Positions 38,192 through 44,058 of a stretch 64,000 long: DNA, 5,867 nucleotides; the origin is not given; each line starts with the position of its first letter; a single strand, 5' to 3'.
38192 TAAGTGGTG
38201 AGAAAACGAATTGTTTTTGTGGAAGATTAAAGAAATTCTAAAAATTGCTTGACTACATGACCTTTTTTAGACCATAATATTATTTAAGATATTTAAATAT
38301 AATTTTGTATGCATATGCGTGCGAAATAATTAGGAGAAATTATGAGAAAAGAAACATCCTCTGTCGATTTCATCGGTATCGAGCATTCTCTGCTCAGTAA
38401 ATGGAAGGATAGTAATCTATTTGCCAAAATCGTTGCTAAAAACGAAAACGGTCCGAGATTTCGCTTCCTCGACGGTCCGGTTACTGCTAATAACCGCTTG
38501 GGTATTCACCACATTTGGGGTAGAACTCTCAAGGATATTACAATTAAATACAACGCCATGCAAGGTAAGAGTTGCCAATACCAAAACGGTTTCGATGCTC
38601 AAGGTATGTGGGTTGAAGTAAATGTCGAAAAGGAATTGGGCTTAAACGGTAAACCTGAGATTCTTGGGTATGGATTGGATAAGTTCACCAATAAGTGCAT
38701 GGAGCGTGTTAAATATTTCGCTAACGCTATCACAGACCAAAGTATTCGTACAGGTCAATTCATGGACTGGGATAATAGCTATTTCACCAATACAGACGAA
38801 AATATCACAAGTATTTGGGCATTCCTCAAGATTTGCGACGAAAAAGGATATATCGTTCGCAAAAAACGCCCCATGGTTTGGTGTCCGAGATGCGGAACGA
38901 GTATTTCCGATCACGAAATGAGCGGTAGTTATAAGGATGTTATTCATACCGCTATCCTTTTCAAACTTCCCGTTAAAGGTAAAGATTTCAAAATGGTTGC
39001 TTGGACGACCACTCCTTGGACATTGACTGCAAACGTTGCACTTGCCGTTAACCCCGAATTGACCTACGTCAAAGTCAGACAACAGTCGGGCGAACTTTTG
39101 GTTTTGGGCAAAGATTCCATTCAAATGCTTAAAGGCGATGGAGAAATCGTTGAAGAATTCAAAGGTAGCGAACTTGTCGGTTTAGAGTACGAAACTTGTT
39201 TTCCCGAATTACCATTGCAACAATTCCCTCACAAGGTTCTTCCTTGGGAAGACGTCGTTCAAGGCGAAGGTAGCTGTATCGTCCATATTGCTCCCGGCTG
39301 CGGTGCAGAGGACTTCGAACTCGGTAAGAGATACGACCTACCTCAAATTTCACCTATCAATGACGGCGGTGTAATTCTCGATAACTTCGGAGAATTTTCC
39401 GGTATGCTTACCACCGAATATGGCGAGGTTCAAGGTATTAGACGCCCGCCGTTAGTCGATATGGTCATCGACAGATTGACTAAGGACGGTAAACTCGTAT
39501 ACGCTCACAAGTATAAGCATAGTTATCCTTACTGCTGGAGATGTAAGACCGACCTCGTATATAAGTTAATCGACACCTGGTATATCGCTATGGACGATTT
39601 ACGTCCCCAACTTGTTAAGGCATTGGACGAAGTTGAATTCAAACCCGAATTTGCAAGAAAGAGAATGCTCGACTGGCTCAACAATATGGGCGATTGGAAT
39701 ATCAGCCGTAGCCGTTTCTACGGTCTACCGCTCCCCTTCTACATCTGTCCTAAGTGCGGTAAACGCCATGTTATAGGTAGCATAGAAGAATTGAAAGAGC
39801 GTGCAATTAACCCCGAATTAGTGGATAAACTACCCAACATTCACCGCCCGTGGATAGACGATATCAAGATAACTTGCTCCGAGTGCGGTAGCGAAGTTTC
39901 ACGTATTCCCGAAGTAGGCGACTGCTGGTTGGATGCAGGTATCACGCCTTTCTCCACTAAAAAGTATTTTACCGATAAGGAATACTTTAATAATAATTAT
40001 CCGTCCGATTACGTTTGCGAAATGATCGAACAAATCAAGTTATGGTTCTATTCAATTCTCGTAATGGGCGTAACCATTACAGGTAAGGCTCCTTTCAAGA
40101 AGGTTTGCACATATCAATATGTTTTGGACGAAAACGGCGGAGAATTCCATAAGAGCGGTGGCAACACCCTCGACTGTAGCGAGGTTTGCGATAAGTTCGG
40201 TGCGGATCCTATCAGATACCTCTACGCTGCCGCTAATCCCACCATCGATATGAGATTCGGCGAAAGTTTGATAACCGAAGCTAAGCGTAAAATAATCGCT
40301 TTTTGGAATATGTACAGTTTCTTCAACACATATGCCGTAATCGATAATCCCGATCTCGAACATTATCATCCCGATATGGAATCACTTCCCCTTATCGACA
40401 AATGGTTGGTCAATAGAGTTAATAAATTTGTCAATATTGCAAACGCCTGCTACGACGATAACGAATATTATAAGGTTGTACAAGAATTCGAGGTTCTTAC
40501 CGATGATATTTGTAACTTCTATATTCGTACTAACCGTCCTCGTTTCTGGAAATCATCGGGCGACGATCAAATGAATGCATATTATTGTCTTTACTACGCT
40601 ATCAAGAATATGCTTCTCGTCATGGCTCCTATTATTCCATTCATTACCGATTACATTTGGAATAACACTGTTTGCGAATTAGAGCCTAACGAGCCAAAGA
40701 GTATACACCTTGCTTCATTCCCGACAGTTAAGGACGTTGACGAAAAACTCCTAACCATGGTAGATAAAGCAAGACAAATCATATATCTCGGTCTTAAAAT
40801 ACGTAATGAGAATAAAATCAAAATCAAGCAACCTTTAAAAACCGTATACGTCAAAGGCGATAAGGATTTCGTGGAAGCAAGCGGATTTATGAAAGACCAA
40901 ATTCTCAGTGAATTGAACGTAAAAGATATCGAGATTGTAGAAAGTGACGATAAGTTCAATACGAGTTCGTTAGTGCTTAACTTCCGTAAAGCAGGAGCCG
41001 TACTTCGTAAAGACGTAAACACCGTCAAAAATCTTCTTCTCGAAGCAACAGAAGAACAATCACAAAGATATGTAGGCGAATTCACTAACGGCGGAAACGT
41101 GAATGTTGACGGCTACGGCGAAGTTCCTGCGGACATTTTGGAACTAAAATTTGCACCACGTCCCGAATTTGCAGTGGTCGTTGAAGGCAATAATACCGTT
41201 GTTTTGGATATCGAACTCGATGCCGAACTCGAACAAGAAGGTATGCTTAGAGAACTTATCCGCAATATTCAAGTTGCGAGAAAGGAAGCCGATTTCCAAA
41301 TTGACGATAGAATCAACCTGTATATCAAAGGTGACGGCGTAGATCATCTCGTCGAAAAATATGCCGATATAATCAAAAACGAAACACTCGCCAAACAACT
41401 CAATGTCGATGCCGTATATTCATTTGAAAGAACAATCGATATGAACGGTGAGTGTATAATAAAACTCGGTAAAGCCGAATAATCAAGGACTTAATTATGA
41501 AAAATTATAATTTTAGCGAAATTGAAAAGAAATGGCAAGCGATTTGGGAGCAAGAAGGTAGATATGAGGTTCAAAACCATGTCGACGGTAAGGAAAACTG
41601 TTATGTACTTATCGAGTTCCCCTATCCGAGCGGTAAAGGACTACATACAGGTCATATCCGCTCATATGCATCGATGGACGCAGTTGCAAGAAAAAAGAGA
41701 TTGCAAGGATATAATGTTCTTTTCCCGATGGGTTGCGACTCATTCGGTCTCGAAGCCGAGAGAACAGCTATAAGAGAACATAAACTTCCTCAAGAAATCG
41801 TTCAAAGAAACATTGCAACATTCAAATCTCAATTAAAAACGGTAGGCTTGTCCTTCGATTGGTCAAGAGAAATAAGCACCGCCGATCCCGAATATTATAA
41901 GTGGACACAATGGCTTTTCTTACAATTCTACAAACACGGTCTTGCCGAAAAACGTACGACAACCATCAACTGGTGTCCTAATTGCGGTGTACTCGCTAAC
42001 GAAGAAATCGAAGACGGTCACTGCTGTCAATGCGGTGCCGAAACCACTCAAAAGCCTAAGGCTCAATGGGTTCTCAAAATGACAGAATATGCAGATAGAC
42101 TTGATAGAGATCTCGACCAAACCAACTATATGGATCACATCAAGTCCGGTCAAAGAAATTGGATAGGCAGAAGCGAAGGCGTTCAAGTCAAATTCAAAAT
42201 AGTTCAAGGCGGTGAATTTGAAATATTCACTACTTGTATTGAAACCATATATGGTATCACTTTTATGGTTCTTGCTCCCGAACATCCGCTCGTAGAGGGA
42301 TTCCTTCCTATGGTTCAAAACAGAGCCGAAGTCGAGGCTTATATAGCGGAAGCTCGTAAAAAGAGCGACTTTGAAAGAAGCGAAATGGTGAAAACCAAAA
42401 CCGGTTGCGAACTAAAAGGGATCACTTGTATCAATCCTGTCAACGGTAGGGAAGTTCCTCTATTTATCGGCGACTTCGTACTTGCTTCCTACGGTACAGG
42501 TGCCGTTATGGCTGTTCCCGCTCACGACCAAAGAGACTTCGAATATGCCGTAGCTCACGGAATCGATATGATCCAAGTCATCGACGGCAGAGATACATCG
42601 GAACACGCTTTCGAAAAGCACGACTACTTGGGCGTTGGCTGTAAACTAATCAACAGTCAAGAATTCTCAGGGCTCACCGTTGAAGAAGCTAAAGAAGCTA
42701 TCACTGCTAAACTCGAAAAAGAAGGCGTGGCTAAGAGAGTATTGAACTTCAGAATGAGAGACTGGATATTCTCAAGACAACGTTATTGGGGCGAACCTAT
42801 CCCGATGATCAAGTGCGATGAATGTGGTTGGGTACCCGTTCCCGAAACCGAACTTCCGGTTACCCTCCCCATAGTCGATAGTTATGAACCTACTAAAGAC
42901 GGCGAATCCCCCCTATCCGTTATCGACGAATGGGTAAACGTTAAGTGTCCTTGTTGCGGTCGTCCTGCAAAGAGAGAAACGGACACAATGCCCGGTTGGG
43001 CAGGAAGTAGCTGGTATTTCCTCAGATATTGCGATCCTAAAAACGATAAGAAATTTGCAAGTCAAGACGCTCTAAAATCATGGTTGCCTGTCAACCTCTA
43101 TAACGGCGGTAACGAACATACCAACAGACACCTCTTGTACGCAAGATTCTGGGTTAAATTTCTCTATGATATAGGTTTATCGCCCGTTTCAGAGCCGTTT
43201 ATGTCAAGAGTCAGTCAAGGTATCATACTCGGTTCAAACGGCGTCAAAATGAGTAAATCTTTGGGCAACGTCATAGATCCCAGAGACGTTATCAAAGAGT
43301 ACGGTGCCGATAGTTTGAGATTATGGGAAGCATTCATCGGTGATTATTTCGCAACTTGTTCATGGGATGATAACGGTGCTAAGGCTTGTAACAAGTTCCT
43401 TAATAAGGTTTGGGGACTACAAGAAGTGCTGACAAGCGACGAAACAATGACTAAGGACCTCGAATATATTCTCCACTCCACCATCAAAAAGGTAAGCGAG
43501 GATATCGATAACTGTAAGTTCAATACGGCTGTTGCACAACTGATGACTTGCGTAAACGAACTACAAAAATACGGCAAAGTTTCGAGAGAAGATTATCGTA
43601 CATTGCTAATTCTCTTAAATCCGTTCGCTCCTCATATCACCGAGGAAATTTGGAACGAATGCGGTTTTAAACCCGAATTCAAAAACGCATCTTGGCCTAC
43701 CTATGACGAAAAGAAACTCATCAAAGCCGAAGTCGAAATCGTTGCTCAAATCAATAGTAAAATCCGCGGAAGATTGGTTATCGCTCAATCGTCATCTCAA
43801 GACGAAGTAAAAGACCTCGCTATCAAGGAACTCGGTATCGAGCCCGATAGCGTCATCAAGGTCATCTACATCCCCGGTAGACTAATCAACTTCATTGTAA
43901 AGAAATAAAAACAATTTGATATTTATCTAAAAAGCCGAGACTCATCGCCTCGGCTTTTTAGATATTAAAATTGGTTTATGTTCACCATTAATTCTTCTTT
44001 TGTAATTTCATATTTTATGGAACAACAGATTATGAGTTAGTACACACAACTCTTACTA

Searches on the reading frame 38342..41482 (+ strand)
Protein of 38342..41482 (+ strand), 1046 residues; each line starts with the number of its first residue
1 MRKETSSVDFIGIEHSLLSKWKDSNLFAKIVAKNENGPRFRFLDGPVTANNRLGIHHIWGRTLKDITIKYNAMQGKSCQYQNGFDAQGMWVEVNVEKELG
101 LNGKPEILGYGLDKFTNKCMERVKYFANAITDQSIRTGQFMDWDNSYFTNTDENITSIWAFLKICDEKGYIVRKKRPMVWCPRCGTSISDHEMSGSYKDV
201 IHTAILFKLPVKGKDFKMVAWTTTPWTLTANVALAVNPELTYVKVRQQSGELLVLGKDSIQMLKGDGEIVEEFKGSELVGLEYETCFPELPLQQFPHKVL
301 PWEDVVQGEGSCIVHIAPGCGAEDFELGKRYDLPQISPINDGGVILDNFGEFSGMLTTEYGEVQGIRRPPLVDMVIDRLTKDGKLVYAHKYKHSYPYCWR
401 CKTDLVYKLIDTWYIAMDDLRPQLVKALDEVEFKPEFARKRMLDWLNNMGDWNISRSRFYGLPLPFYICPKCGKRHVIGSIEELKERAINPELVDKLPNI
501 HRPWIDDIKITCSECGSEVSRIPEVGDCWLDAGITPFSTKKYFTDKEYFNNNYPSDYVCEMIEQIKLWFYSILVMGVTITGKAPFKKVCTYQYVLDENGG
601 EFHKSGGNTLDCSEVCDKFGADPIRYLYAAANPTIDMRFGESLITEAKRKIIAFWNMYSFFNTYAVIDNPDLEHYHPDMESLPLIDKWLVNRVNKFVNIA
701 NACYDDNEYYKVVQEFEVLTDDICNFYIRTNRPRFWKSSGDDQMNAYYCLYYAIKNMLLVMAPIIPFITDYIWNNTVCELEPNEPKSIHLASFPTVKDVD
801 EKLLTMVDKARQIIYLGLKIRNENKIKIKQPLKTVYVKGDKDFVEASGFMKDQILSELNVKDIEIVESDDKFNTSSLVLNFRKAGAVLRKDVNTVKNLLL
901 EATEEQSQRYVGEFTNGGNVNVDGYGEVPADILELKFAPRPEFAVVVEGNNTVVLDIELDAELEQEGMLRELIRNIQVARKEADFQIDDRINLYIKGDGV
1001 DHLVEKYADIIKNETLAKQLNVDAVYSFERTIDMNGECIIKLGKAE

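Call 18: search_protein_families(library=pfam, proteins=[window:38342-41482:+], max_evalue=0.001)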
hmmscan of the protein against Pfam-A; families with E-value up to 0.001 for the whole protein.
window:38342-41482:+ (1046 aa): 4 families
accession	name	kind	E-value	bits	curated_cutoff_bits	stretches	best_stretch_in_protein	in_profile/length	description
PF00133.28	tRNA-synt_1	-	5.2e-93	312.5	22.7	1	17-639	2-413/414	tRNA synthetases class I (I, L, M and V)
PF08264.19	Anticodon_1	-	5.6e-32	111.1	25.1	1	686-835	1-147/148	Anticodon-binding domain of tRNA ligase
PF19302.4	DUF5915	-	1e-30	107.2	27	1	852-1037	2-186/195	Domain of unknown function (DUF5915)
PF09334.17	tRNA-synt_1g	-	5.7e-14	52.1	20.1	0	529-639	248-366/391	tRNA synthetases class I (M)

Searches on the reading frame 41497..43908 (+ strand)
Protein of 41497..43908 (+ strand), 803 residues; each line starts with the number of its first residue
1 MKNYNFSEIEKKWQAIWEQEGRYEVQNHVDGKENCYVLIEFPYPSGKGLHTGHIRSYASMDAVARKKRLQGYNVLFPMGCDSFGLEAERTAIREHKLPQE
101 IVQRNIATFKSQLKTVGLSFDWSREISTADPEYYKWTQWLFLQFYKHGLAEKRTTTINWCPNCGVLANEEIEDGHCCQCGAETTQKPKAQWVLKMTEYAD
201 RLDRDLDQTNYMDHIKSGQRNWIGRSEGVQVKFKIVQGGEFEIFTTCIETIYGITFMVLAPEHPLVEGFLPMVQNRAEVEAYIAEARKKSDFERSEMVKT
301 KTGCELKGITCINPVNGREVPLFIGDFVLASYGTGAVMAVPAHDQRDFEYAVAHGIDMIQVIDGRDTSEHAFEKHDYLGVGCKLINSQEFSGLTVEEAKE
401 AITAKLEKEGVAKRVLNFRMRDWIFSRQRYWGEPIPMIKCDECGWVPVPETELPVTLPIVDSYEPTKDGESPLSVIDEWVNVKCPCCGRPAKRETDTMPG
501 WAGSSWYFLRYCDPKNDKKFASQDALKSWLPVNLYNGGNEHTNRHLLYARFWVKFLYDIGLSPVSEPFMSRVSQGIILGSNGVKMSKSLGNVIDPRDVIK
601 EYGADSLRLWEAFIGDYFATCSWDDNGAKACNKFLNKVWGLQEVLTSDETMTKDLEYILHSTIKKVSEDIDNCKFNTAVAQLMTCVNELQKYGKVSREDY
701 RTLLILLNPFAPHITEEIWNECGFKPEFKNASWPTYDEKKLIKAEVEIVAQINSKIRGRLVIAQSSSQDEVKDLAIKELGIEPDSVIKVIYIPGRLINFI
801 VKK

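Call 18: search_protein_families(library=pfam, proteins=[window:41497-43908:+], max_evalue=0.001)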
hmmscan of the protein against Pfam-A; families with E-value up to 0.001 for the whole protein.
window:41497-43908:+ (803 aa): 5 families
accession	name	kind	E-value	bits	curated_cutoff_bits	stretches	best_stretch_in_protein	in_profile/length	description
PF13603.12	tRNA-synt_1_2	-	1.3e-58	198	25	1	220-407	1-185/185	Leucyl-tRNA synthetase, editing domain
PF00133.28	tRNA-synt_1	-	1.1e-45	156.6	22.7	1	13-614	2-404/414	tRNA synthetases class I (I, L, M and V)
PF09334.17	tRNA-synt_1g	-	5.4e-27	95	20.1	1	37-186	3-149/391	tRNA synthetases class I (M)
PF08264.19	Anticodon_1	-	2.3e-22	79.9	25.1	1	656-767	5-143/148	Anticodon-binding domain of tRNA ligase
PF01406.26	tRNA-synt_1e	-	1.4e-06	28.3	27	0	581-610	250-279/301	tRNA synthetases class I (C) catalytic domain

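Call 20: find_encoding_contigs(protein=window:41497-43908:+, flank=2000, max_places=10)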
Protein window:41497-43908:+ (803 aa): 1 contig read that carries it; 1 place shown.
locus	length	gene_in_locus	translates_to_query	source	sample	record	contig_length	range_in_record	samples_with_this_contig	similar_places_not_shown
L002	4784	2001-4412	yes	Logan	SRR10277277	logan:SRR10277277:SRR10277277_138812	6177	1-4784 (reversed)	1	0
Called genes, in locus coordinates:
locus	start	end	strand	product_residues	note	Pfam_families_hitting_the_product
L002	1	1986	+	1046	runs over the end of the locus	PF00133:tRNA-synt_1, PF09334:tRNA-synt_1g (faint), PF08264:Anticodon_1, PF19302:DUF5915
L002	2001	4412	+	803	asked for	PF00133:tRNA-synt_1, PF01406:tRNA-synt_1e (faint), PF09334:tRNA-synt_1g, PF13603:tRNA-synt_1_2, PF08264:Anticodon_1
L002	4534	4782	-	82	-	?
